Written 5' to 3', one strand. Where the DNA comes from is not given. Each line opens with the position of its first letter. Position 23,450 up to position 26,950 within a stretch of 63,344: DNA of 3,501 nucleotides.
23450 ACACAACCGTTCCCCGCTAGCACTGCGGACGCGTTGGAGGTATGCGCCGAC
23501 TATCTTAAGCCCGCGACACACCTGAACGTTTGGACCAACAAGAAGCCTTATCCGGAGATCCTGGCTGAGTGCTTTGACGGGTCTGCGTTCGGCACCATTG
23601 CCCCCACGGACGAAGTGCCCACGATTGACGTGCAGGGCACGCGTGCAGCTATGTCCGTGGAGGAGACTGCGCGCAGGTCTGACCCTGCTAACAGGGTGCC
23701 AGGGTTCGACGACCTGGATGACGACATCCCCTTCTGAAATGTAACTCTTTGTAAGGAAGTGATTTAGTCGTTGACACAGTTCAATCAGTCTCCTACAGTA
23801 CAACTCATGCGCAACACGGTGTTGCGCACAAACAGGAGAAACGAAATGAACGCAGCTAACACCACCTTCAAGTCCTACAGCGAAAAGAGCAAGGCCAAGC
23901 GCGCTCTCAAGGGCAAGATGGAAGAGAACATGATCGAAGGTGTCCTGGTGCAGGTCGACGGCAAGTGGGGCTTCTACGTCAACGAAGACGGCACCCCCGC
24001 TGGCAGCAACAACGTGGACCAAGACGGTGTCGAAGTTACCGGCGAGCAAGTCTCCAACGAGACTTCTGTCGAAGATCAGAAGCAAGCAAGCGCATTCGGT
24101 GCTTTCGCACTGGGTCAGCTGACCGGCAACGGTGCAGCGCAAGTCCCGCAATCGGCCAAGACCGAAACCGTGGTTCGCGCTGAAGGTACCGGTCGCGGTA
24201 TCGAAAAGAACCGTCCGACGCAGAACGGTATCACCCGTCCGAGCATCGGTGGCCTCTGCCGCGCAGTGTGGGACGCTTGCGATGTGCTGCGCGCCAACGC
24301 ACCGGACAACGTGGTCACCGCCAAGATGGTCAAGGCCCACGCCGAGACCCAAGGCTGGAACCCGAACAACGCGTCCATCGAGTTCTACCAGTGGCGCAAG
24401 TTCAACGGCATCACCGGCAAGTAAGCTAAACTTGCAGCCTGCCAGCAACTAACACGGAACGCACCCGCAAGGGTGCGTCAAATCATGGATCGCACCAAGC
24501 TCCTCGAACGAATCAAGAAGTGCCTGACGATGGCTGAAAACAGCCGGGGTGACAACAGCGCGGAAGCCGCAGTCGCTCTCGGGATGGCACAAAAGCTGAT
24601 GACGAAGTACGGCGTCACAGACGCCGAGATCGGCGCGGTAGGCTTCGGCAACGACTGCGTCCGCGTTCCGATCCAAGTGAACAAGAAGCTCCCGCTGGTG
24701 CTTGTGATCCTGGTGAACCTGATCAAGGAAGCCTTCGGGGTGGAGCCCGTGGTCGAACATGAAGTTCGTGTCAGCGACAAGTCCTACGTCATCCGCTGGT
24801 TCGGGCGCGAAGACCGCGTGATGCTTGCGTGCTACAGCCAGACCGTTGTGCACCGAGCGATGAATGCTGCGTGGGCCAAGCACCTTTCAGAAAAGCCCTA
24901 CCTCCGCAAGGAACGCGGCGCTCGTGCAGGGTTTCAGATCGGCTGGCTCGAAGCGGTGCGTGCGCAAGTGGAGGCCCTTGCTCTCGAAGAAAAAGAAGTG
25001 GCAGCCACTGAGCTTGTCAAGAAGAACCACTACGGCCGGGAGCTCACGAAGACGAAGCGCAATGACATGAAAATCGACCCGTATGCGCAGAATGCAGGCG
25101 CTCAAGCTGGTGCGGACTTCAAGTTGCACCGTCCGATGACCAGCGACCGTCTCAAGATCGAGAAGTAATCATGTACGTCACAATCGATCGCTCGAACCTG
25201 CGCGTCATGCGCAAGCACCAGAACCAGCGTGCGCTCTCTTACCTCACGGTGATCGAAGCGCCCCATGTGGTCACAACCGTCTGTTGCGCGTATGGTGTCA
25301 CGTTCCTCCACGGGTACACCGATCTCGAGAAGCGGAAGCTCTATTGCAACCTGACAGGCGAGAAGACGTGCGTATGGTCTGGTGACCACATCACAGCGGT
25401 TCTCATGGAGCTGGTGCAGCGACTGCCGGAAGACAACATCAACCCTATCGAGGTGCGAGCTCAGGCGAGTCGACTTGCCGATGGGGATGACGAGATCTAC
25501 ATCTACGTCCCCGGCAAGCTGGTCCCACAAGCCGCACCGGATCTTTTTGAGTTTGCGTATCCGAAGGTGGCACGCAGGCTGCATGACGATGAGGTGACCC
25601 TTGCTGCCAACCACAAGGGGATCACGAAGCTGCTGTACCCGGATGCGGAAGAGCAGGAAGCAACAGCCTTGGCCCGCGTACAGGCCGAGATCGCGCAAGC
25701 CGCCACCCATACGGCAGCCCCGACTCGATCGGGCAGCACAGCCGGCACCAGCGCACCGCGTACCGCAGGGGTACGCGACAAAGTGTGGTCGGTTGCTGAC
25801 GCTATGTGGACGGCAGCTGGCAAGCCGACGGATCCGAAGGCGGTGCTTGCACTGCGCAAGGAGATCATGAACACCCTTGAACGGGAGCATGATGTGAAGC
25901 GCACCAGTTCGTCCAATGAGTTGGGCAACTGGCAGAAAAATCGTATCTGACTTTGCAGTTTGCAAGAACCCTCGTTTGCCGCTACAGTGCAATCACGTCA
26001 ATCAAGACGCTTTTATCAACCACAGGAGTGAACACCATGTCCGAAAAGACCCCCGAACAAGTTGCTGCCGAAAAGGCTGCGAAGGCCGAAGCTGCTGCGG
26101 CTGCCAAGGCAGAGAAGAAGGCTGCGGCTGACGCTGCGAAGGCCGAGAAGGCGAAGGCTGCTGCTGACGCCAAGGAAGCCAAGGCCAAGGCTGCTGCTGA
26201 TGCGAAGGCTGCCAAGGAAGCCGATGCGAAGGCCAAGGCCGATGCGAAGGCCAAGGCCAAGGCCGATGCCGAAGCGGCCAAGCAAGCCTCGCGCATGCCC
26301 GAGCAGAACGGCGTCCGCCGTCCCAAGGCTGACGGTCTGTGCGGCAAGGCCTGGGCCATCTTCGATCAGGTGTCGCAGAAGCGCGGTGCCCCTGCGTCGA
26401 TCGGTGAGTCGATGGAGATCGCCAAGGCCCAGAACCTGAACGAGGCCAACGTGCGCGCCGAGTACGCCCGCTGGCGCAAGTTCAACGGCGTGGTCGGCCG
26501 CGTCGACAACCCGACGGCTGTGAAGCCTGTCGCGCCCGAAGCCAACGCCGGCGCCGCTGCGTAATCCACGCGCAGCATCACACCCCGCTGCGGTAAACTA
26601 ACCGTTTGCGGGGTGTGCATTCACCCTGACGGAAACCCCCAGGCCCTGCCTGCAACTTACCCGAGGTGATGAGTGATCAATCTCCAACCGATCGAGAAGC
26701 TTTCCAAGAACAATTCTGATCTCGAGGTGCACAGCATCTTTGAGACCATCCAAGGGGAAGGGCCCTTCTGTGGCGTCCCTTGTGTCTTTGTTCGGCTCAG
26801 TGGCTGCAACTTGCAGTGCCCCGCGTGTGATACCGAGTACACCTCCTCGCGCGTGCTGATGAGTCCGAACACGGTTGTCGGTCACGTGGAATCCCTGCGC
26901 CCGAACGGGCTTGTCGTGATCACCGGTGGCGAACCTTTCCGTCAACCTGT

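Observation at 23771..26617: Paralogous putative DNA-binding proteins with their own promoters, immediately upstream of the modification module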

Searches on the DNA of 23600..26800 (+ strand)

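Call 8: search_dna_similar(query=window:23600-26800:+, collection=phages, mode=distant, max_rows=25)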
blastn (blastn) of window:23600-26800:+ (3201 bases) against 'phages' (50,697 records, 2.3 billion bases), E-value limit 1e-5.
Records with a match: 67; places in all: 76; records where one place covers at least 80% of the query: 0.
Best place of each record, by identity: 80-90% 1; 60-80% 66.
By first word of the organism name: Pseudomonas 37; Xanthomonas 10; Rhizobium 6; Stenotrophomonas 4; Sphingomonas 2; Ochrobactrum 2; Arthrobacter 2; Janthinobacterium 2; Variovorax 1; Microcystis 1.
By host as written in the record: Pseudomonas aeruginosa 10; Pseudomonas aeruginosa PAO1 9; Pseudomonas aeruginosa PA14 8; Rhizobium etli GR56 5; Xanthomonas arboricola pv. juglandis IVIA 1317-1a 4; Xanthomonas translucens pv. translucens (DSM 18974) 4; Pseudomonas aeruginosa UCBPP-PA14 2; - 2; and 14 more.
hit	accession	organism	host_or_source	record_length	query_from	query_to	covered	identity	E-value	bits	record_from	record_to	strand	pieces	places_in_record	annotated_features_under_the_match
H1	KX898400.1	Pseudomonas phage JG054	Pseudomonas aeruginosa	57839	625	2919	30%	68.2%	1e-56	328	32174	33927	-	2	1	hypothetical protein (x4)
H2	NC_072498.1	Pseudomonas phage JG054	Pseudomonas aeruginosa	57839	625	2919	30%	68.2%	1e-56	328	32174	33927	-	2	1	hypothetical protein (x4)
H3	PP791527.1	Pseudomonas phage BL5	Pseudomonas aeruginosa PA14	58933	718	3199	29%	71.3%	2e-72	446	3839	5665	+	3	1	hypothetical protein (x4) | QueE-like radical SAM domain protein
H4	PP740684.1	Pseudomonas phage vB_Pae_SG_WM_Sew_P3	Pseudomonas aeruginosa PA14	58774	658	2907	28%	70.2%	7e-72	390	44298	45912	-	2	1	hypothetical protein (x5)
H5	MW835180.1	Pseudomonas phage vB_PaeS_PAJD-1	Pseudomonas aeruginosa PAO1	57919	717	2919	27%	71.1%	3e-83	421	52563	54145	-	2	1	hypothetical protein (x4)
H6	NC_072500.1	Pseudomonas phage vB_PaeS_PAJD-1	Pseudomonas aeruginosa PAO1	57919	717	2919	27%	71.1%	3e-83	421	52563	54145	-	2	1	hypothetical protein (x4)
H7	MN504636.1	Pseudomonas phage Quinobequin-P09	Pseudomonas aeruginosa UCBPP-PA14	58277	717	2919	27%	71.0%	3e-76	398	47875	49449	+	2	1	hypothetical protein (x5)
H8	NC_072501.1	Pseudomonas phage Quinobequin-P09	Pseudomonas aeruginosa UCBPP-PA14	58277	717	2919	27%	71.0%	3e-76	398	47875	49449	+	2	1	hypothetical protein (x5)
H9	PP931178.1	Pseudomonas phage PAB2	Pseudomonas aeruginosa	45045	717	2919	27%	70.9%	8e-78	403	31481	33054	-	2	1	hypothetical protein (x4)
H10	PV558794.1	Variovorax phage VPv62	Variovorax paradoxus DSM 645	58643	718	2919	26%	70.7%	6e-73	383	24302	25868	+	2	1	record has no annotation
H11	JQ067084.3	Pseudomonas phage PaMx25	Pseudomonas aeruginosa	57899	717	2907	26%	70.4%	3e-70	388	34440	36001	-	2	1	hypothetical protein (x4)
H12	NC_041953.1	Pseudomonas phage PaMx25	Pseudomonas aeruginosa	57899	717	2907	26%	70.4%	3e-70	388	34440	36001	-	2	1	hypothetical protein (x4)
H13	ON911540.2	Xanthomonas phage vB_Xar_IVIA-DoCa3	Xanthomonas arboricola pv. juglandis ...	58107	717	2919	27%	69.0%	8e-65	360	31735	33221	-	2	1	hypothetical protein (x4)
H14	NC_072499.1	Xanthomonas phage vB_Xar_IVIA-DoCa3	Xanthomonas arboricola pv. juglandis ...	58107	717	2919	27%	69.0%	8e-65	360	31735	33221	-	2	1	hypothetical protein (x4)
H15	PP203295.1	Pseudomonas phage TIVP-H6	Pseudomonas aeruginosa PA14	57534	754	2919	26%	71.6%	1e-81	414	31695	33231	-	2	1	hypothetical protein (x5)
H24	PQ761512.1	Pseudomonas phage PCCM_PaP002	Pseudomonas aeruginosa PAO1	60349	2594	2914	10%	66.6%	5e-11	77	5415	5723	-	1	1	putative transcriptional activator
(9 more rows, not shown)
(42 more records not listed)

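Call 14: get_annotated_region(hit=H24, flank=5000)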
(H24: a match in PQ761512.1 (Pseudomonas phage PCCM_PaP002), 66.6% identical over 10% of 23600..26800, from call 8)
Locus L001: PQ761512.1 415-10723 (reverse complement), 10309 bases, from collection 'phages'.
description: Pseudomonas phage PCCM_PaP002, complete genome.
organism: Pseudomonas phage PCCM_PaP002 (NCBI taxid 3389953)
taxonomy: Viruses
host: Pseudomonas aeruginosa PAO1; source: sewage; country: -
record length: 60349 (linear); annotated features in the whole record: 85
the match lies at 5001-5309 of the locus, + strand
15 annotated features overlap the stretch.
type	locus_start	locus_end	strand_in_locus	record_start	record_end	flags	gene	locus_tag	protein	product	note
CDS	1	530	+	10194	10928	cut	-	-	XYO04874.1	AAA domain protein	-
CDS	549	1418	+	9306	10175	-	-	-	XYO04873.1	hypothetical protein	-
CDS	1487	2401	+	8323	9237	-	-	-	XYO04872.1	Cas4-domain exonuclease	-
CDS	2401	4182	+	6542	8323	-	-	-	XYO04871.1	putative DNA repair helicase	-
CDS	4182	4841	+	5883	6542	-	-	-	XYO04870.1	hypothetical protein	-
CDS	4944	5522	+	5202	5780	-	-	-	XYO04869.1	putative transcriptional activator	-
CDS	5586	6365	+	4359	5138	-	-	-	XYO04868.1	7-carboxy-7-deazaguanine synthase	-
CDS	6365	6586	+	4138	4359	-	-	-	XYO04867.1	hypothetical protein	-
CDS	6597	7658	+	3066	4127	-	-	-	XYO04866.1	QueC-like queuosine biosynthesis protein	-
CDS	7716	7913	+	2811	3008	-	-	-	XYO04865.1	hypothetical protein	-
CDS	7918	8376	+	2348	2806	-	-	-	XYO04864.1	QueD-like 6-pyruvoyl-tetrahydropterin synthase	-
CDS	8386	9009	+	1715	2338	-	-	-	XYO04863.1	GTP cyclohydrolase 1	-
CDS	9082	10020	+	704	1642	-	-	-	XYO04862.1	DpdA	-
CDS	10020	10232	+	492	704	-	-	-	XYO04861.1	hypothetical protein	-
misc_feature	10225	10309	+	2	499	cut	-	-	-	-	similar to DNA polymerase III beta subunit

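Call 15: get_annotated_region(hit=H3, flank=5000)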
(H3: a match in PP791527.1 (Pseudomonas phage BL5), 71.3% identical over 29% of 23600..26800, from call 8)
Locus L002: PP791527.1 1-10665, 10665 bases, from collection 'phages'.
description: Pseudomonas phage BL5, partial genome.
organism: Pseudomonas phage BL5 (NCBI taxid 3109218)
taxonomy: Viruses
host: Pseudomonas aeruginosa PA14; source: Playa lake; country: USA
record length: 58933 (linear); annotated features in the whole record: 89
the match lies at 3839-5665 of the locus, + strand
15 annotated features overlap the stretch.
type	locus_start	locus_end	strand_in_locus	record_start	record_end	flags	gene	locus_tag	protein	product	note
CDS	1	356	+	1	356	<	-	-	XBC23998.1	hypothetical protein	-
CDS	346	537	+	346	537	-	-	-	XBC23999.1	DksA-like zinc-finger protein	-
CDS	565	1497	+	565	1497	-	-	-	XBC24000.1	Cas4-domain exonuclease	DNA, RNA and nucleotide metabolism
CDS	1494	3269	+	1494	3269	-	-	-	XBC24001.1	DNA helicase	DNA, RNA and nucleotide metabolism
CDS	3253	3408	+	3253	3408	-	-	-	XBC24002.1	hypothetical protein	-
CDS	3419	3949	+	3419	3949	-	-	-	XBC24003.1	hypothetical protein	-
CDS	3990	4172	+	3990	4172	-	-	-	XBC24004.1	hypothetical protein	-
CDS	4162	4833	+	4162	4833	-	-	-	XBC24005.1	hypothetical protein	-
CDS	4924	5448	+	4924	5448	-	-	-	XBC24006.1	hypothetical protein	-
CDS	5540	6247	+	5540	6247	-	-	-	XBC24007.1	QueE-like radical SAM domain protein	moron, auxiliary metabolic gene and host takeover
CDS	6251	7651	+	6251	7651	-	-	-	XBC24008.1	L-glutamine-D-fructose-6-phosphate aminotransferase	-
CDS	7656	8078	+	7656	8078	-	-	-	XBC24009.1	QueD-like 6-pyruvoyl-tetrahydropterin synthase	moron, auxiliary metabolic gene and host takeover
CDS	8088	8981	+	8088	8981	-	-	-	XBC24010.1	GTP cyclohydrolase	-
CDS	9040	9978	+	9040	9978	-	-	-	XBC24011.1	queuine tRNA-ribosyltransferase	moron, auxiliary metabolic gene and host takeover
CDS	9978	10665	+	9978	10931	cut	-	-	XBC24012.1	DNA polymerase processivity factor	DNA, RNA and nucleotide metabolism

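Call 72: search_rna_families(source=window, start=23600, end=26800, threshold=evalue, max_evalue=1)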
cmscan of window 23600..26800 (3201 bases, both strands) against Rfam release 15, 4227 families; matches with E-value up to 1: 0.
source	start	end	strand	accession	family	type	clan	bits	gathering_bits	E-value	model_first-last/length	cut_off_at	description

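Call 90: search_rna_families(source=window, start=26560, end=26700, threshold=evalue, max_evalue=10, show_alignments=3)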
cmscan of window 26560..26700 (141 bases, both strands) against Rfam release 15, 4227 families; matches with E-value up to 10: 1.
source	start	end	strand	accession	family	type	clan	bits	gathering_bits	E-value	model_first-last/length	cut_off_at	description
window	26669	26700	+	RF01310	sR7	Gene; snRNA; snoRNA; CD-box;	-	10.2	37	3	1-31/57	3'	Small nucleolar RNA sR7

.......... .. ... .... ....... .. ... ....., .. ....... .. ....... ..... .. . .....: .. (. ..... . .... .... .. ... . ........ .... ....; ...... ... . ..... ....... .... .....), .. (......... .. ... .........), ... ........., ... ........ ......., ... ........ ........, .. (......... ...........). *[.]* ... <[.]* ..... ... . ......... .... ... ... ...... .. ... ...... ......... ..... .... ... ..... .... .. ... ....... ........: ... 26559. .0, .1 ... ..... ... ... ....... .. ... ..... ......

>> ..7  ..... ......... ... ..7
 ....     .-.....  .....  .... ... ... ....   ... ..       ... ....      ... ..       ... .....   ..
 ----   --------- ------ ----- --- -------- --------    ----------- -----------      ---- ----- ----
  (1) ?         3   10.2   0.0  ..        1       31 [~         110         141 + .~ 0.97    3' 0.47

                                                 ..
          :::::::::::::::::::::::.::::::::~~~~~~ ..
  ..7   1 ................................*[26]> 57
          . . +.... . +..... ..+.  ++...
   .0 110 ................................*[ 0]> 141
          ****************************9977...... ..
